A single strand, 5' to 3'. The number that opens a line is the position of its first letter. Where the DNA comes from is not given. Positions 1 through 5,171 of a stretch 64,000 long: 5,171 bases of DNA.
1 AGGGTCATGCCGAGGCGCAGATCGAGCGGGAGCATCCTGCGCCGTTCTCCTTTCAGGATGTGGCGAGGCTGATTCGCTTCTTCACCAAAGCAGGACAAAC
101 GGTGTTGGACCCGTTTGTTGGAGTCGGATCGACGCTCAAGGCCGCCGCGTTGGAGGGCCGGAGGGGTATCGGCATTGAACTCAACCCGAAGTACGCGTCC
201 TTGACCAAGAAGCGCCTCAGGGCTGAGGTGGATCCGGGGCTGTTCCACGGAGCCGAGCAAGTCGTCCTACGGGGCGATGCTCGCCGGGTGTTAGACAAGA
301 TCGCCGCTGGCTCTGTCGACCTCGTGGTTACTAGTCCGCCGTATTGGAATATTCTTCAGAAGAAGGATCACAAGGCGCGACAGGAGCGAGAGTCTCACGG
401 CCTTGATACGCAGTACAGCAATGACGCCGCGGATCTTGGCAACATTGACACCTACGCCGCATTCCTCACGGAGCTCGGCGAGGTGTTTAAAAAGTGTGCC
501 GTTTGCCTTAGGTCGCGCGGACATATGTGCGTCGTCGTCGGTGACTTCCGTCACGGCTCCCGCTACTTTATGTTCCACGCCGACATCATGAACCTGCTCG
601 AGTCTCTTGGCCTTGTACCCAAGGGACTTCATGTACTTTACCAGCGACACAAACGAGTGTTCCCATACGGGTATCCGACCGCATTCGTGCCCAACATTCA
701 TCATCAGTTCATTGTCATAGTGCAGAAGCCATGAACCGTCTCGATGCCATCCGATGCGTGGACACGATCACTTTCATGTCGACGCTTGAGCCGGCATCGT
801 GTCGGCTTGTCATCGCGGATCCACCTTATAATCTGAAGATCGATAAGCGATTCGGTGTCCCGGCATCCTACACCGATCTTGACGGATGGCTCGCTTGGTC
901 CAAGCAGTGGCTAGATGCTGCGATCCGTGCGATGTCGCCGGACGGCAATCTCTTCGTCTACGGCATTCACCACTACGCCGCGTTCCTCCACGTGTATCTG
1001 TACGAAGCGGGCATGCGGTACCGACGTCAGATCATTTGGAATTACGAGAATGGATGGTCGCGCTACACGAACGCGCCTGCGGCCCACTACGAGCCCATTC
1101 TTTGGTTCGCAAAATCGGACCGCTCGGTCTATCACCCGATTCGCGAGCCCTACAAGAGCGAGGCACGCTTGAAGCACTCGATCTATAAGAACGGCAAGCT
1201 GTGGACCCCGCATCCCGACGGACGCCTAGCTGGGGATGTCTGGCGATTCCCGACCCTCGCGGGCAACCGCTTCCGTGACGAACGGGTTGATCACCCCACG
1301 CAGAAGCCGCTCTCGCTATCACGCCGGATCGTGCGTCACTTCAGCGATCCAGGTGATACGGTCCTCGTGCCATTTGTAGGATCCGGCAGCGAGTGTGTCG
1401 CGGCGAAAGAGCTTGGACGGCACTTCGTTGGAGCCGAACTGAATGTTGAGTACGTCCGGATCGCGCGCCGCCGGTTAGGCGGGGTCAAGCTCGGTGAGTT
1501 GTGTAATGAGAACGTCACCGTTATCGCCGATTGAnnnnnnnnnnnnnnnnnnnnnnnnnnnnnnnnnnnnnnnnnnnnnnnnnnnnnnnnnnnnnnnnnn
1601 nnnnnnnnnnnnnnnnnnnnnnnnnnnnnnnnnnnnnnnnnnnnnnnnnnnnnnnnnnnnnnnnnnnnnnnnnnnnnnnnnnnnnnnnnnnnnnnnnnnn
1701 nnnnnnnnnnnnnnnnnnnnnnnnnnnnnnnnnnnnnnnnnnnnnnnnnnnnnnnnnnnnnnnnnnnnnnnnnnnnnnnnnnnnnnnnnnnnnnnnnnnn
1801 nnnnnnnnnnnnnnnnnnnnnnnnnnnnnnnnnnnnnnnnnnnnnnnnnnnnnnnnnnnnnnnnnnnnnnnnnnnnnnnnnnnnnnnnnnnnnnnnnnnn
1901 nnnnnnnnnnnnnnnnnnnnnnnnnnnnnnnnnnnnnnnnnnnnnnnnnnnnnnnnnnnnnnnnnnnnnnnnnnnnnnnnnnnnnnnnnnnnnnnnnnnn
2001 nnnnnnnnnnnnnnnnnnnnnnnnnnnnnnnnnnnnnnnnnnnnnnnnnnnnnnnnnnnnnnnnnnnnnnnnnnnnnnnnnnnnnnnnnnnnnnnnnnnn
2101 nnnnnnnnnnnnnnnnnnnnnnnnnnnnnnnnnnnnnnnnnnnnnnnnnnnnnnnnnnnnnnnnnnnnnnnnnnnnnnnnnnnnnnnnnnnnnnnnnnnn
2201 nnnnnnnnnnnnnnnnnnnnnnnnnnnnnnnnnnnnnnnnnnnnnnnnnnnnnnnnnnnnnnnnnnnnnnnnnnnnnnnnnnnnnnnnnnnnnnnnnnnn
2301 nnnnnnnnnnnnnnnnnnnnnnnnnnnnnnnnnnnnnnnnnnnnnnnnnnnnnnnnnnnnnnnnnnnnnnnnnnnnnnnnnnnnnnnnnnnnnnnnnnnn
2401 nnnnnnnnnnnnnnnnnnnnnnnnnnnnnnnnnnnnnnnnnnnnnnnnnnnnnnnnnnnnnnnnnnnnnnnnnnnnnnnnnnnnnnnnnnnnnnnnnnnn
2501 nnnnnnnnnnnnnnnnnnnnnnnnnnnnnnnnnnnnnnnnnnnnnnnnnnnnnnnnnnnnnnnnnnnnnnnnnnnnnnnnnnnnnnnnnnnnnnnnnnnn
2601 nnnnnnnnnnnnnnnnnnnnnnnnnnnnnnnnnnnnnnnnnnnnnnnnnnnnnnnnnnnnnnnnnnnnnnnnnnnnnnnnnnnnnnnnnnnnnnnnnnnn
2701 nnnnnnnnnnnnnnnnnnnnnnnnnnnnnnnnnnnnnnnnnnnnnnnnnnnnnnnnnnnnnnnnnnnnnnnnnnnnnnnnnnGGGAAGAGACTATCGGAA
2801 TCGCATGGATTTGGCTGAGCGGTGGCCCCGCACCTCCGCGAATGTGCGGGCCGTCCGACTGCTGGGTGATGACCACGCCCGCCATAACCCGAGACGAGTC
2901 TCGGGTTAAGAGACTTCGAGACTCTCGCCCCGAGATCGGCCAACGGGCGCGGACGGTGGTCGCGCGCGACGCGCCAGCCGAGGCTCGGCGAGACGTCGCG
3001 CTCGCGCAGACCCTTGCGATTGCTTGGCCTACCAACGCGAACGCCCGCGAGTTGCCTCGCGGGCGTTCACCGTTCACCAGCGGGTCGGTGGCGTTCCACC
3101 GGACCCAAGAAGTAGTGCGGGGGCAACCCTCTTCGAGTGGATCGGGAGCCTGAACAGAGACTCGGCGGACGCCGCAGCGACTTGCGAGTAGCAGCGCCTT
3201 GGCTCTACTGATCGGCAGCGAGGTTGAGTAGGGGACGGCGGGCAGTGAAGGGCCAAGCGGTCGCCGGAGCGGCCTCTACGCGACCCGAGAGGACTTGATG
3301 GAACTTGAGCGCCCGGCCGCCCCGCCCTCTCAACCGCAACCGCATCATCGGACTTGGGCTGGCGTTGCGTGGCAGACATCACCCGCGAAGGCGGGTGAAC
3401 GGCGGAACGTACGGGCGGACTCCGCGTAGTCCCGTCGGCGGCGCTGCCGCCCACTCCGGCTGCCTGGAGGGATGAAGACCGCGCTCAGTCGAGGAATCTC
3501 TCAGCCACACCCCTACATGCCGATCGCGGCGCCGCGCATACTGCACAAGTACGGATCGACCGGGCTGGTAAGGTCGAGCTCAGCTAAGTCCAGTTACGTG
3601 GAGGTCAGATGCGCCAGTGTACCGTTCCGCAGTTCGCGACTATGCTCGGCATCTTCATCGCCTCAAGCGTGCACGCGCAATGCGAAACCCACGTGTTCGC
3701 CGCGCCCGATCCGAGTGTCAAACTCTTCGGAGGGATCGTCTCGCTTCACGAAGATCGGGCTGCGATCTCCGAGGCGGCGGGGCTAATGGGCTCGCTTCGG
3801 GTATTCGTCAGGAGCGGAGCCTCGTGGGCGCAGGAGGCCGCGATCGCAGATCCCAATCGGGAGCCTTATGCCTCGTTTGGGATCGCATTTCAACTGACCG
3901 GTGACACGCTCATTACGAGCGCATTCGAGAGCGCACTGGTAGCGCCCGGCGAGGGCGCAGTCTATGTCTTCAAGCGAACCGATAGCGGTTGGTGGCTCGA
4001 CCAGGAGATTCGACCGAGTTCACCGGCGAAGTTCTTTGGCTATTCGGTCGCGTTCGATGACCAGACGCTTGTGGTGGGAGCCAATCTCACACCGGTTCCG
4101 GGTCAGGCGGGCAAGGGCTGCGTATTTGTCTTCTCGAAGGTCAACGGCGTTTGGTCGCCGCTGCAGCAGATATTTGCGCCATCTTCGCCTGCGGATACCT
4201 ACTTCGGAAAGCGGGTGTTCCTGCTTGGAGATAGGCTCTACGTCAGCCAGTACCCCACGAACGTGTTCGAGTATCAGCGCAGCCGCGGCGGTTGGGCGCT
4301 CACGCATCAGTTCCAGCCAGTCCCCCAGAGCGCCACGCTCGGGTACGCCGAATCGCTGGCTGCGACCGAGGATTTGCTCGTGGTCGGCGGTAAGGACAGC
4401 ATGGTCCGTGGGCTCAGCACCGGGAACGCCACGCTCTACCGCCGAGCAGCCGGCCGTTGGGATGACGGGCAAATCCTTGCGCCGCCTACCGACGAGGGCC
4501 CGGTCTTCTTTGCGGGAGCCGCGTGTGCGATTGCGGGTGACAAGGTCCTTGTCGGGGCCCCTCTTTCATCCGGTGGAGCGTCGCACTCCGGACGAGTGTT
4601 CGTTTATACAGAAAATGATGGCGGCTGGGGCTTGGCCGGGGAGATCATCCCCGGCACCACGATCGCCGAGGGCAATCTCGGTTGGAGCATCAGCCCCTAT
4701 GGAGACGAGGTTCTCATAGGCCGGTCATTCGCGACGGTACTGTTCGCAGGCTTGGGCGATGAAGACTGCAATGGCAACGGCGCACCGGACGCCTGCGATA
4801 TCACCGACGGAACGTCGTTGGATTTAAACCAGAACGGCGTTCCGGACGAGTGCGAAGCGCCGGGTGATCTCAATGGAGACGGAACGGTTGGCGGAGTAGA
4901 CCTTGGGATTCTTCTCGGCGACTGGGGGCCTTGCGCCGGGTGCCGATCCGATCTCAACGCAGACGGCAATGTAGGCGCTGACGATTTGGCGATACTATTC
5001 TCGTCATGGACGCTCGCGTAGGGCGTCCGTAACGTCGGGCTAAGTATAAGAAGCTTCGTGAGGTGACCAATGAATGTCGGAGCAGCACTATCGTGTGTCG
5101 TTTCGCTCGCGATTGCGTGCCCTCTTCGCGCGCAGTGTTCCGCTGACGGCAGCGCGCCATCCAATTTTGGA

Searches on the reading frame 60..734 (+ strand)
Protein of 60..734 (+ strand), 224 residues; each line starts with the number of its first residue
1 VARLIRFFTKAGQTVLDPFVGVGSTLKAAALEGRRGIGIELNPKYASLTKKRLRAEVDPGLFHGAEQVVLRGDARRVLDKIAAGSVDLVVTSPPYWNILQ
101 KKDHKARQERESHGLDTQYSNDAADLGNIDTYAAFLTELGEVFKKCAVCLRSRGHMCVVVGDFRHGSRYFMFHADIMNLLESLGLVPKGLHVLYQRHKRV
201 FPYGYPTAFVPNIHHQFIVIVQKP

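Call 45: search_protein_families(library=pfam, proteins=[window:60-734:+], max_evalue=0.001)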
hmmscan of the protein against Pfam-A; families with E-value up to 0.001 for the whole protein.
window:60-734:+ (224 aa): 1 family
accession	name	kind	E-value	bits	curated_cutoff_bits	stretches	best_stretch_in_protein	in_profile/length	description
PF01555.25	N6_N4_Mtase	-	1.3e-21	78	26.7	2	1-51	171-221/221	DNA methylase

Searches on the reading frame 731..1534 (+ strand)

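Call 45: search_protein_families(library=pfam, proteins=[window:731-1534:+], max_evalue=0.001)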
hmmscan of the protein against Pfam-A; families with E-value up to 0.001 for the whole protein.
window:731-1534:+ (267 aa): 1 family
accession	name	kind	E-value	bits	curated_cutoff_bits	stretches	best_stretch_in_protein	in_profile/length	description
PF01555.25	N6_N4_Mtase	-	2.9e-47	161.9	26.7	1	25-246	2-220/221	DNA methylase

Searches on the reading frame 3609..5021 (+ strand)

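Call 45: search_protein_families(library=pfam, proteins=[window:3609-5021:+], max_evalue=0.001)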
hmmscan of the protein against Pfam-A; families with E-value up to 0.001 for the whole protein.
window:3609-5021:+ (470 aa): 1 family
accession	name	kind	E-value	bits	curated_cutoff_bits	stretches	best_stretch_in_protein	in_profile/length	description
PF14312.12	FG-GAP_2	-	2.2e-20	73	23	2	142-175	17-49/49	FG-GAP repeat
